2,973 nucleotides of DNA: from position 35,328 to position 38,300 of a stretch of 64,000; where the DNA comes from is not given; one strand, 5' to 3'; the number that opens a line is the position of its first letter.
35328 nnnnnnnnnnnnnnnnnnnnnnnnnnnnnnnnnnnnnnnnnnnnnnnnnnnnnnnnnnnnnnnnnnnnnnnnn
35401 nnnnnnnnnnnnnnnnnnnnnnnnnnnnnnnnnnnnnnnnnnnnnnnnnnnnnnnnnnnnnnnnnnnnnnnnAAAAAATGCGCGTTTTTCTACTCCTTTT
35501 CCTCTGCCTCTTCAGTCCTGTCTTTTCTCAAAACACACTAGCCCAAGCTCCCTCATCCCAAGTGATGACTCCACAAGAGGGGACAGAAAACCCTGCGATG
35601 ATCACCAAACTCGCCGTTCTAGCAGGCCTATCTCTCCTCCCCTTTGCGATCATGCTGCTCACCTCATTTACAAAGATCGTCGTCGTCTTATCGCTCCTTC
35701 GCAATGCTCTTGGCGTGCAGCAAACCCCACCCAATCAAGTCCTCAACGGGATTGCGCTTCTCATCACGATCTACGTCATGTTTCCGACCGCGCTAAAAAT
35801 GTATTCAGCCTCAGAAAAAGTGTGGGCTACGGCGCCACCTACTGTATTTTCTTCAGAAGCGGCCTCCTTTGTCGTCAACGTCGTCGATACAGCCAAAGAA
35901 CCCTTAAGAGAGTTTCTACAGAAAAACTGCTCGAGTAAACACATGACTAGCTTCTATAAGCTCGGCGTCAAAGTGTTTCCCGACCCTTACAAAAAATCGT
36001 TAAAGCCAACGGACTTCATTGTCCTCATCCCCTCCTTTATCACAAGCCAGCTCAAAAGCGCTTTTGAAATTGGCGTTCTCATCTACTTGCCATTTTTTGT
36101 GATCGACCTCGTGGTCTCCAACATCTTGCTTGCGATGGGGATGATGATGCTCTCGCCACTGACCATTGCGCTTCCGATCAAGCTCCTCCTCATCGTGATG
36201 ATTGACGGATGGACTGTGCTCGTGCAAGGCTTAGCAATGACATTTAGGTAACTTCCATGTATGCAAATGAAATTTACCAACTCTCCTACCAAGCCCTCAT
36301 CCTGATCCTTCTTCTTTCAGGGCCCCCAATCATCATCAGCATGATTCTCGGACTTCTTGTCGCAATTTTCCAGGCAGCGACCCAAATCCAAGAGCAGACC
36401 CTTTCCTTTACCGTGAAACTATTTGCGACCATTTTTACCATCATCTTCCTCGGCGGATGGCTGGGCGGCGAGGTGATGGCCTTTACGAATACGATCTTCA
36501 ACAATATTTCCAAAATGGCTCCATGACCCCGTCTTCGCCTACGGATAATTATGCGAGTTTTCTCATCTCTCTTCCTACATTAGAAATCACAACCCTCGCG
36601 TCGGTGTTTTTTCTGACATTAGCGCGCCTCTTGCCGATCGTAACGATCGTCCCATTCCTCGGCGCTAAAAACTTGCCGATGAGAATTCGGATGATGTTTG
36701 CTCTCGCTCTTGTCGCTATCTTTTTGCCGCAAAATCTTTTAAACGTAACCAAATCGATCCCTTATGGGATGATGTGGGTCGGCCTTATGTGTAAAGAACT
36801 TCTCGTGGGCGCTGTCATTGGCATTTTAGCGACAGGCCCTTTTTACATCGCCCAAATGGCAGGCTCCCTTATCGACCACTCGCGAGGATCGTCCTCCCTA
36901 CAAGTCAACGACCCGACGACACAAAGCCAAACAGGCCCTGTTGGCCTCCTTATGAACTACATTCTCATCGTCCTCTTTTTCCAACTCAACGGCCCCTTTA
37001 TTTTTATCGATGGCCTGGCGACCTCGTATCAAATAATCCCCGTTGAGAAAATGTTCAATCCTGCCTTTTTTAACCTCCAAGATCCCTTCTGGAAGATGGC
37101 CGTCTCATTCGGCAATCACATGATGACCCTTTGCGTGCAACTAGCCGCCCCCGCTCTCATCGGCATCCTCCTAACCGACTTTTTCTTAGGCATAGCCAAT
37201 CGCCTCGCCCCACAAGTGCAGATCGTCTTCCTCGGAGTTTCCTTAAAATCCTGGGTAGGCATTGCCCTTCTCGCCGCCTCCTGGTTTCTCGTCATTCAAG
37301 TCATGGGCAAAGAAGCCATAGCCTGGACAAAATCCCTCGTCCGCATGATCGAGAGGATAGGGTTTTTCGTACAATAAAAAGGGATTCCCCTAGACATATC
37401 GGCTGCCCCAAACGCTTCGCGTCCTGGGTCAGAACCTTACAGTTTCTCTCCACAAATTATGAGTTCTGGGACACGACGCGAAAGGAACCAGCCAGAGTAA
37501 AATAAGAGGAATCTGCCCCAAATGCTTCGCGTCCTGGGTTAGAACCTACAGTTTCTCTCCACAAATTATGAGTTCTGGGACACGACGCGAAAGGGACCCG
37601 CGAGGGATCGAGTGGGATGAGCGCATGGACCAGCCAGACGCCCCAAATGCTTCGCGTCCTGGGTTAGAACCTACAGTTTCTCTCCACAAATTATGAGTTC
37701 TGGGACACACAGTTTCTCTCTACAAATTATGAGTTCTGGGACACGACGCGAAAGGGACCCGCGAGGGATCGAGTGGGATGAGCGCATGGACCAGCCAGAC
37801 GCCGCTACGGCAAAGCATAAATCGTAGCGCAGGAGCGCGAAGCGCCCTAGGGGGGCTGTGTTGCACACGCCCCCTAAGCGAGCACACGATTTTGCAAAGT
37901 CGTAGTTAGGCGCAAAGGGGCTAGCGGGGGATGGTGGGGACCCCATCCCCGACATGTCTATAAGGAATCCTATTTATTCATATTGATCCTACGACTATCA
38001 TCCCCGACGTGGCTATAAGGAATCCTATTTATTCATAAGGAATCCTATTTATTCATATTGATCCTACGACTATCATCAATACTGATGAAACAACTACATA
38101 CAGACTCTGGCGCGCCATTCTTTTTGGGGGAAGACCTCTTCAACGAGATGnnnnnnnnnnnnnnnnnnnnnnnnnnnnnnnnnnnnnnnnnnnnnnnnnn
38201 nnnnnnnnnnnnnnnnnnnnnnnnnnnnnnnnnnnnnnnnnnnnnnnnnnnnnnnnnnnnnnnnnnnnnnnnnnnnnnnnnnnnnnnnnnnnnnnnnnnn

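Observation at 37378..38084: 0.7-kb noncoding composite repeat, bounded by inverted repeats, between the T3SS export-gate operon and aroB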

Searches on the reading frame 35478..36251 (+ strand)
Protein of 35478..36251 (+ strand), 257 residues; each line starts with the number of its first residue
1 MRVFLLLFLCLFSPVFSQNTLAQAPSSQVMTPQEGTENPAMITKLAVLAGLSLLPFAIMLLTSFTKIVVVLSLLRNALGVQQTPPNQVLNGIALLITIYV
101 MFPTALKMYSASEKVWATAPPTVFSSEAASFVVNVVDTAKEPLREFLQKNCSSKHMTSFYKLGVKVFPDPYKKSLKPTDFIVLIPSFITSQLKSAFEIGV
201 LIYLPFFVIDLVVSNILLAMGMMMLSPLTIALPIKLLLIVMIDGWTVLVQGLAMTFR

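Call 10: search_protein_families(library=pfam, proteins=[window:35478-36251:+])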
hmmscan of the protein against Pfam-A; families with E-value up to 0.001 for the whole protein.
window:35478-36251:+ (257 aa): 1 family
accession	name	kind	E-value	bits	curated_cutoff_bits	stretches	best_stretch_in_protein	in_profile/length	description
PF00813.25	FliP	-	4.8e-65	219.5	26.9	1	48-252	2-191/191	FliP family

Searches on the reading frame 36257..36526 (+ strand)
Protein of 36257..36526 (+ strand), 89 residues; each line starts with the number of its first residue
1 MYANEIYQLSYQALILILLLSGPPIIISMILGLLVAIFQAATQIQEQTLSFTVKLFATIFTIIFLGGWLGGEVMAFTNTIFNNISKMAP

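Call 10: search_protein_families(library=pfam, proteins=[window:36257-36526:+])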
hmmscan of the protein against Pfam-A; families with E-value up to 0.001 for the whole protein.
window:36257-36526:+ (89 aa): 1 family
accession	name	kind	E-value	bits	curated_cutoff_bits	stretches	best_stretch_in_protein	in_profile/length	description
PF01313.24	Bac_export_3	-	4.8e-26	90.9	25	1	6-77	2-73/74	Bacterial export proteins, family 3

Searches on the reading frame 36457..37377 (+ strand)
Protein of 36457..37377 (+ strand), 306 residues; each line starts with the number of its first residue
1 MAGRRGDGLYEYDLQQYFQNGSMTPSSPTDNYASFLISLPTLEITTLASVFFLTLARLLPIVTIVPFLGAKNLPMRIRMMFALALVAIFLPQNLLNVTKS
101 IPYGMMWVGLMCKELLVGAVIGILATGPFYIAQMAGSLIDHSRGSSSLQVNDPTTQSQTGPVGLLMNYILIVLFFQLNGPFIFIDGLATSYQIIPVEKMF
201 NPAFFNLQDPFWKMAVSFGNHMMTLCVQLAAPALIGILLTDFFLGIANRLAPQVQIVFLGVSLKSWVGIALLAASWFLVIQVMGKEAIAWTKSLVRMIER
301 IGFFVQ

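Call 10: search_protein_families(library=pfam, proteins=[window:36457-37377:+])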
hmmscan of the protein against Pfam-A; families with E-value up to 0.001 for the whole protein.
window:36457-37377:+ (306 aa): 1 family
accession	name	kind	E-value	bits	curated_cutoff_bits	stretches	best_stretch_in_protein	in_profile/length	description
PF01311.25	Bac_export_1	-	1.2e-53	182.5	27.8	1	50-285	3-225/230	Bacterial export proteins, family 1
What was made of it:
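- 36523..37377 (+): sctT (T3SS export-gate component, 284 aa); the stop codon TAA is at 37375-37377. Pfam Bac_export_1, E = 1.2e-53 (call 10).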

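Call 14: find_encoding_contigs(protein=window:36457-37377:+, flank=6000, max_places=10)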
Protein window:36457-37377:+ (306 aa): no gene with exactly this product is on record in the collection.

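Call 31: find_encoding_contigs(protein=window:36523-37377:+, flank=6000, max_places=10)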
Protein window:36523-37377:+ (284 aa): 3 contigs read that carry it; 2 places shown.
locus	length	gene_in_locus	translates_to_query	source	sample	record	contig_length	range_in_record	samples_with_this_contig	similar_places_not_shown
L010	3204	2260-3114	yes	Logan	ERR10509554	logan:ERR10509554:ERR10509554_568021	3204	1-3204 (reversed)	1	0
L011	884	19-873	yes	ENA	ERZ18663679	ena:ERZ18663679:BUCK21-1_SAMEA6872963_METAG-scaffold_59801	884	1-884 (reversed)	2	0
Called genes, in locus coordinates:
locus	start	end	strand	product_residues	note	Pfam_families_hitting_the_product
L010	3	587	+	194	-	?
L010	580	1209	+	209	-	PF02108:FliH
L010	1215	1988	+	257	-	PF00813:FliP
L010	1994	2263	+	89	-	PF01313:Bac_export_3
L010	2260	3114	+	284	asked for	PF01311:Bac_export_1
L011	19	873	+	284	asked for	PF01311:Bac_export_1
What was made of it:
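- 36523..37377 (+): The start at 36523 matches an exact protein on record (call 31).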

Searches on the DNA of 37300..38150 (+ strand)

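Call 24: search_rna_families(source=window, start=37300, end=38150, threshold=evalue, max_evalue=10)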
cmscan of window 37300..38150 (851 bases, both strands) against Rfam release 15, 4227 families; matches with E-value up to 10: 3.
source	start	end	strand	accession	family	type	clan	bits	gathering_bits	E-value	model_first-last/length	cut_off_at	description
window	37513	37599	-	RF03712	MIR6450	Gene; miRNA;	-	16.6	70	3.6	1-107/107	no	MIR6450 microRNA precursor family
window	37638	37760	-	RF03712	MIR6450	Gene; miRNA;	-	16.3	70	4.2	1-107/107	no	MIR6450 microRNA precursor family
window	37695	37785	+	RF02509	PYLIS_2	Cis-reg;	-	13.5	36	3.8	1-100/100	no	Pyrrolysine insertion sequence mtbB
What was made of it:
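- On Any Rfam RNA family: At E up to 10 only three chance-level hits appear, at 13-17 bits (call 24).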

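Call 40: search_dna_similar(query=window:37373-38084:+, collection=plasmids, mode=distant, max_evalue=0.01)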
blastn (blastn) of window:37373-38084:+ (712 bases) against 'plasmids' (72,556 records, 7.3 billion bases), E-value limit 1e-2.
No match.

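Call 41: search_dna_similar(query=window:37373-38084:+, collection=phages, mode=distant, max_evalue=0.01)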
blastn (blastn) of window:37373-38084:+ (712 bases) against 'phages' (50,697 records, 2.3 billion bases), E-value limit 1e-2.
No match.
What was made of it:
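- None in plasmids or phages (calls 40, 41).
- Tried and rejected: BLASTN of the gap against PLSDB plasmids and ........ phages in distant mode (calls 40, 41).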

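Call 74: build_rna_model(alignment_id=A5)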
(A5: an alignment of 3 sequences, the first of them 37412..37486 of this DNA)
Model R1 built from alignment A5 (3 sequences, 75 columns); structure: RNAalifold consensus.
model positions 74; base pairs 24; branch points 0; effective number of sequences 1.23; information 0.763 bits per position. Calibrated on 0.2 Mb of random sequence (short: E-values are rough).
structure used (alignment columns):
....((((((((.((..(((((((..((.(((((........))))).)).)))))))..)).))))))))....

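Call 75: search_with_rna_model(model_id=R1, source=window, filters=off, max_evalue=10)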
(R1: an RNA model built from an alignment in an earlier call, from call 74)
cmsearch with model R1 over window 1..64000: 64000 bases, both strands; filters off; matches with E-value up to 10: 20.
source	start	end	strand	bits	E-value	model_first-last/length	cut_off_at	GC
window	37522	37595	+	106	7.7e-27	1-74/74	no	0.5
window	37412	37486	+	102.6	6.3e-26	1-74/74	no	0.51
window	37652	37714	+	63.7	3.6e-15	1-74/74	no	0.46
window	37412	37486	-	25.2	0.00016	1-74/74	no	0.51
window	37522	37595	-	21.3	0.0018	1-74/74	no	0.5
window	27084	27164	-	16.8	0.033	1-74/74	no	0.37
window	37724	37756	+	13.4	0.29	1-74/74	no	0.48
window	34764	34785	+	12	0.7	1-74/74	no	0.55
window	55917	55951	+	10.7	1.6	1-74/74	no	0.54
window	29989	30028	+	10.5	1.8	1-74/74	no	0.47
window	34787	34811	+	9.8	2.8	1-74/74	no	0.72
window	21975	22027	-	9.2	4.2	1-74/74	no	0.38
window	55917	55951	-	9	4.6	1-74/74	no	0.54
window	37844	37880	+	8.9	4.9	1-74/74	no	0.7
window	28822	28850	-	8.3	7.6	1-74/74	no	0.45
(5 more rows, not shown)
